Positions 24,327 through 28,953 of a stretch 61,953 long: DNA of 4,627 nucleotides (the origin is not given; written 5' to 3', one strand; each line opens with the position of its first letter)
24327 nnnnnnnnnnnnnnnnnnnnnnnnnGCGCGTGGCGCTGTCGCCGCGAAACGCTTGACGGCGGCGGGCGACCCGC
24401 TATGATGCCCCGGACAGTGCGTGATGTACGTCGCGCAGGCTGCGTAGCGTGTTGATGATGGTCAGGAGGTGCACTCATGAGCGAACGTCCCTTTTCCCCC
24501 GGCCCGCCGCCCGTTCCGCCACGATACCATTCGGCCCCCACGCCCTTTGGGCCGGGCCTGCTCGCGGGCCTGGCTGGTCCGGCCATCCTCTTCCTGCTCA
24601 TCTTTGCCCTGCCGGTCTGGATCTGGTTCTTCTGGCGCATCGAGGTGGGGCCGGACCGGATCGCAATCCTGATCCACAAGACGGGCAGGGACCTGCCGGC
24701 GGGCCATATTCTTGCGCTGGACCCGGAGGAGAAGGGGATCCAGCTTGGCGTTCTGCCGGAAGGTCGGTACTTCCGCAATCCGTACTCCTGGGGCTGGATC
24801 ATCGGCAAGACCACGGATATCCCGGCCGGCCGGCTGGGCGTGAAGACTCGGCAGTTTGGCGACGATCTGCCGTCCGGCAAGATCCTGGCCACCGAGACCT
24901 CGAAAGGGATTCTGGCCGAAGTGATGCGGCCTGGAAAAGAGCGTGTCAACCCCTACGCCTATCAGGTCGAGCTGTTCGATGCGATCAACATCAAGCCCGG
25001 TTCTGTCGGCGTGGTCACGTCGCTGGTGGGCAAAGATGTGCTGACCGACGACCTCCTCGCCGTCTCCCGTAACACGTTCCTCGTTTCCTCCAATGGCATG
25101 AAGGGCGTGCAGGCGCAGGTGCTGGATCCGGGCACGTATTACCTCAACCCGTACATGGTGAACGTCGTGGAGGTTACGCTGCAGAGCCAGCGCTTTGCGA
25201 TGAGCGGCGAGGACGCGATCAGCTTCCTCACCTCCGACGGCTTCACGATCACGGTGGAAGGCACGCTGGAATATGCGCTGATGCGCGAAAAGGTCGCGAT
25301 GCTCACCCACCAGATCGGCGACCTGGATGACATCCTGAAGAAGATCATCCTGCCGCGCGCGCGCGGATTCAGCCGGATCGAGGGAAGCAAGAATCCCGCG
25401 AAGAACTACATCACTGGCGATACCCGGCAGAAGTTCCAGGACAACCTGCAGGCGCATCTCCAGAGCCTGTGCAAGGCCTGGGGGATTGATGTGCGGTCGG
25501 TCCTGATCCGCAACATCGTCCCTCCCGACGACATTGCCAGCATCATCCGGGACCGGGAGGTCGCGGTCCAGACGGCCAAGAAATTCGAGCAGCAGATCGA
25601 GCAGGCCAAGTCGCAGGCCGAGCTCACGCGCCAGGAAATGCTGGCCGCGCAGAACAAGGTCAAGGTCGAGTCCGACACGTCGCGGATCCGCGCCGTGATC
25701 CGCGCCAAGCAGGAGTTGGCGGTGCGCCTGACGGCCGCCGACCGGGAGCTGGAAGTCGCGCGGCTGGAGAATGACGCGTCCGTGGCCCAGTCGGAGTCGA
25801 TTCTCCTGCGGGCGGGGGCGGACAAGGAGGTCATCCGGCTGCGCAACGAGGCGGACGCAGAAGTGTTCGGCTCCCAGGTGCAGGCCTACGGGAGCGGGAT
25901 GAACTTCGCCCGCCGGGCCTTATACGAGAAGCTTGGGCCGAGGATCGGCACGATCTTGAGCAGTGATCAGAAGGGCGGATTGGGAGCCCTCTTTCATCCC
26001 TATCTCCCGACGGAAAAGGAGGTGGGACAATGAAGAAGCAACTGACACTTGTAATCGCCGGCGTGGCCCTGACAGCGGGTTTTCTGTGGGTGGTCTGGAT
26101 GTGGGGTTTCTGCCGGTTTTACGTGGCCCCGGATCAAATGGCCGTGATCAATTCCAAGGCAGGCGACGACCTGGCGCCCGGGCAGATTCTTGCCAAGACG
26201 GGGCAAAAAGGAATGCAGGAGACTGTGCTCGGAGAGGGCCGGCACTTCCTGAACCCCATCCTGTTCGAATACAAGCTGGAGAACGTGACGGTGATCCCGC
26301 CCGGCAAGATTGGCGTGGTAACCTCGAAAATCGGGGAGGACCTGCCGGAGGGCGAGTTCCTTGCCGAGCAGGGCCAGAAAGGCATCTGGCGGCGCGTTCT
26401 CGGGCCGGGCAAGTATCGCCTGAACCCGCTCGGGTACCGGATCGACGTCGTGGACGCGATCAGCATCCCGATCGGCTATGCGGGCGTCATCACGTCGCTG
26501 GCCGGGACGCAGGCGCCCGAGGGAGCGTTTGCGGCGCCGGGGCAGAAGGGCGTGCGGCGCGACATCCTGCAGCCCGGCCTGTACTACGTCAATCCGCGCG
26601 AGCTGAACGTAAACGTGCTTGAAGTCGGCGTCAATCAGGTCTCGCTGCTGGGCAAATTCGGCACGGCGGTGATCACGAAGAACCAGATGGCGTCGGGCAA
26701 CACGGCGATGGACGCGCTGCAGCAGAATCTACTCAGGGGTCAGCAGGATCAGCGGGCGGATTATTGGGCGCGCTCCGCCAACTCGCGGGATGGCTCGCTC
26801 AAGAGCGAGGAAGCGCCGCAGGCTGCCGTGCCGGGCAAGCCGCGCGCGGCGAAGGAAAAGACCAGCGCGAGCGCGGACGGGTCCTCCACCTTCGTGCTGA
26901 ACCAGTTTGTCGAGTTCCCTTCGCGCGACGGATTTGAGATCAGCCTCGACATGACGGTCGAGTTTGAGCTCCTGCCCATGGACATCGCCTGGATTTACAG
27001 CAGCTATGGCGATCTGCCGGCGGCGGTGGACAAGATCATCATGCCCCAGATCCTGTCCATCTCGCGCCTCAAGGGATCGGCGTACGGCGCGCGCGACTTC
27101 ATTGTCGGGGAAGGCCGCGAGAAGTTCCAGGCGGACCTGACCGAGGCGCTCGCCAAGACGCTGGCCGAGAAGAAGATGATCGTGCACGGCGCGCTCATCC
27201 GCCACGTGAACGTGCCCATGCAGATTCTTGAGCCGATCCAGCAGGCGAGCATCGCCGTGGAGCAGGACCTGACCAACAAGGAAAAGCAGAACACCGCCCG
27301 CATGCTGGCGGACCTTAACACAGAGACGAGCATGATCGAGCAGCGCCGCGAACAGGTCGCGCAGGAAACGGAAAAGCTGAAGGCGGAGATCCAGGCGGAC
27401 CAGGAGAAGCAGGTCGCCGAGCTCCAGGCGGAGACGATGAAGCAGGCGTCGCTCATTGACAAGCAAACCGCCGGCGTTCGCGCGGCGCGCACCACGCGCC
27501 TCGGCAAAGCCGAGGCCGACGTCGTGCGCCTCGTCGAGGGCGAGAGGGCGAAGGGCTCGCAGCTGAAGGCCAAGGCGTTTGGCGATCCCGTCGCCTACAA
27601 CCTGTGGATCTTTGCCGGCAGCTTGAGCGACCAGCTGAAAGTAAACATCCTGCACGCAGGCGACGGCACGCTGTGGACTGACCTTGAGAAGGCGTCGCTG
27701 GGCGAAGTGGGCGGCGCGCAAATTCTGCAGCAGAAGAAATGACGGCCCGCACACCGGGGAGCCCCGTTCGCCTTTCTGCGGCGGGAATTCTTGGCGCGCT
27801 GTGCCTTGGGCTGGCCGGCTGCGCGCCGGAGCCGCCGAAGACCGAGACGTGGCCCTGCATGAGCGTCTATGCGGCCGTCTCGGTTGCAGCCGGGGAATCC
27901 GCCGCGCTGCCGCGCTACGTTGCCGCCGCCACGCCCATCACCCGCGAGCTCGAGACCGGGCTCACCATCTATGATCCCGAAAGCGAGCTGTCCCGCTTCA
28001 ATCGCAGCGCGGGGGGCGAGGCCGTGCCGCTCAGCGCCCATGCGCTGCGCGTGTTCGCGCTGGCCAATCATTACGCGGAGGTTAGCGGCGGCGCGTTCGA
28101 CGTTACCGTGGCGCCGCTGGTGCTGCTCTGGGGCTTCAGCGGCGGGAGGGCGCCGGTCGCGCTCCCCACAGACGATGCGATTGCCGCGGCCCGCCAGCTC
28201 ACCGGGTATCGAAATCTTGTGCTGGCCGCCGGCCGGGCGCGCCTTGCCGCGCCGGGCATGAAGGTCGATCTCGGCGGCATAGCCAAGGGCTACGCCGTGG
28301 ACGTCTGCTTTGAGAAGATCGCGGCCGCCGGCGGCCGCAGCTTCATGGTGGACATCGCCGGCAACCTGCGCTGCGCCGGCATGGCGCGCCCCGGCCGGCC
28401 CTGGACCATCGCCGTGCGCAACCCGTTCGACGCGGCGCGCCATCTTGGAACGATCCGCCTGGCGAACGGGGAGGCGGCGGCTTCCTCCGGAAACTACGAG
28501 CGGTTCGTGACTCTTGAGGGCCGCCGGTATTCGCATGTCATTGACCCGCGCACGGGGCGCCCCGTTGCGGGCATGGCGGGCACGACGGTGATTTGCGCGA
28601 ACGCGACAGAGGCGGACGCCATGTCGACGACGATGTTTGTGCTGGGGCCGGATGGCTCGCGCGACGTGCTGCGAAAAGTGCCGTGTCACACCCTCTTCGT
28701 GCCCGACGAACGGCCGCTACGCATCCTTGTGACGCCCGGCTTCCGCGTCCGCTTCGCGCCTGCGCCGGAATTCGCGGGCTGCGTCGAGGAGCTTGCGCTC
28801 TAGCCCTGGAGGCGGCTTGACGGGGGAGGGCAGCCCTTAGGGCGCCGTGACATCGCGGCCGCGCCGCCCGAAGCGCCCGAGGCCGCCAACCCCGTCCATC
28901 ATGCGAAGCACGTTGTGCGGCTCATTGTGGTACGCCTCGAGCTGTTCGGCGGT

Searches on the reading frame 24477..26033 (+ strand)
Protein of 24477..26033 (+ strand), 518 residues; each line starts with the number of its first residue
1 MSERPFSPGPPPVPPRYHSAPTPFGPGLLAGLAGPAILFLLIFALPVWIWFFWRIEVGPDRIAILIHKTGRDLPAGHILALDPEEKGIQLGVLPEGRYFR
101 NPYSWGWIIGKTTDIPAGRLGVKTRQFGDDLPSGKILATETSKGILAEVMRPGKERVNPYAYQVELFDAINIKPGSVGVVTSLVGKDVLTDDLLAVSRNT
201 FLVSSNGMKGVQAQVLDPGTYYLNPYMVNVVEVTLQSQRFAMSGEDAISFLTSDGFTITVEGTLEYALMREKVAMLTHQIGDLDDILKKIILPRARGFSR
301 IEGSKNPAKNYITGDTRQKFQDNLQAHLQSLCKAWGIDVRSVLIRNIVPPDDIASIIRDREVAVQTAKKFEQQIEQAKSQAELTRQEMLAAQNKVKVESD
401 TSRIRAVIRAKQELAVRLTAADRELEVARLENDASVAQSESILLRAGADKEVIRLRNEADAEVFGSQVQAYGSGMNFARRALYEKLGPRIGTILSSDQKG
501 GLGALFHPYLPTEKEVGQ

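Call 39: search_protein_families(library=pfam, proteins=[window:24477-26033:+])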
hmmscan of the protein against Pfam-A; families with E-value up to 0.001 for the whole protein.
window:24477-26033:+ (518 aa): 1 family
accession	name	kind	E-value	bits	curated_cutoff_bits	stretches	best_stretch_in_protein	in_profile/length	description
PF01145.31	Band_7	-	2.9e-27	96.3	23.6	1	199-381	19-176/176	SPFH domain / Band 7 family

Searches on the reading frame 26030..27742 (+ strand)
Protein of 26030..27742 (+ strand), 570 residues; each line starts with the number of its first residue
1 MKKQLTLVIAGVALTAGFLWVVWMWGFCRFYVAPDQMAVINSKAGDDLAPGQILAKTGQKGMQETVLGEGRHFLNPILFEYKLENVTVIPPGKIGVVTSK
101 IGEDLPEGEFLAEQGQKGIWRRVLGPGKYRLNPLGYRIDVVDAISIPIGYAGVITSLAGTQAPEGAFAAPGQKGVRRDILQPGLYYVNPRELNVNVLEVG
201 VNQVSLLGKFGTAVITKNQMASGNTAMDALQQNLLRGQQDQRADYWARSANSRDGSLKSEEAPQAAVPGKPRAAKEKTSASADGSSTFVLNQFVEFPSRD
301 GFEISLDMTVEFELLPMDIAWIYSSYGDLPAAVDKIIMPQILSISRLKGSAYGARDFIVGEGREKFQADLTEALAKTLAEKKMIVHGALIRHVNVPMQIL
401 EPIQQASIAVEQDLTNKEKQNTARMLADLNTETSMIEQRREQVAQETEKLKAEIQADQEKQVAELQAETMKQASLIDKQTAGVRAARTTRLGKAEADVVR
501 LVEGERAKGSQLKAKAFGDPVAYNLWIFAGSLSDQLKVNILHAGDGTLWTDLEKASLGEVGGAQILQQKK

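Call 39: search_protein_families(library=pfam, proteins=[window:26030-27742:+])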
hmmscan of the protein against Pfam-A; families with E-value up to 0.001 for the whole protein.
window:26030-27742:+ (570 aa): 1 family
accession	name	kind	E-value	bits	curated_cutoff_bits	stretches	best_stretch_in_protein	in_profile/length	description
PF01145.31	Band_7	-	3e-14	53.9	23.6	1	290-424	46-173/176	SPFH domain / Band 7 family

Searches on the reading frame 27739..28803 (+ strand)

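Call 39: search_protein_families(library=pfam, proteins=[window:27739-28803:+])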
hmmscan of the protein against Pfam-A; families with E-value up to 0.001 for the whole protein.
window:27739-28803:+ (354 aa): 1 family
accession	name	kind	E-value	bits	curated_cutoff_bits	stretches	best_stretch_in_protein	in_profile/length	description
PF02424.20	ApbE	-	4.9e-76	256.2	25.6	1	62-313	15-257/266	ApbE family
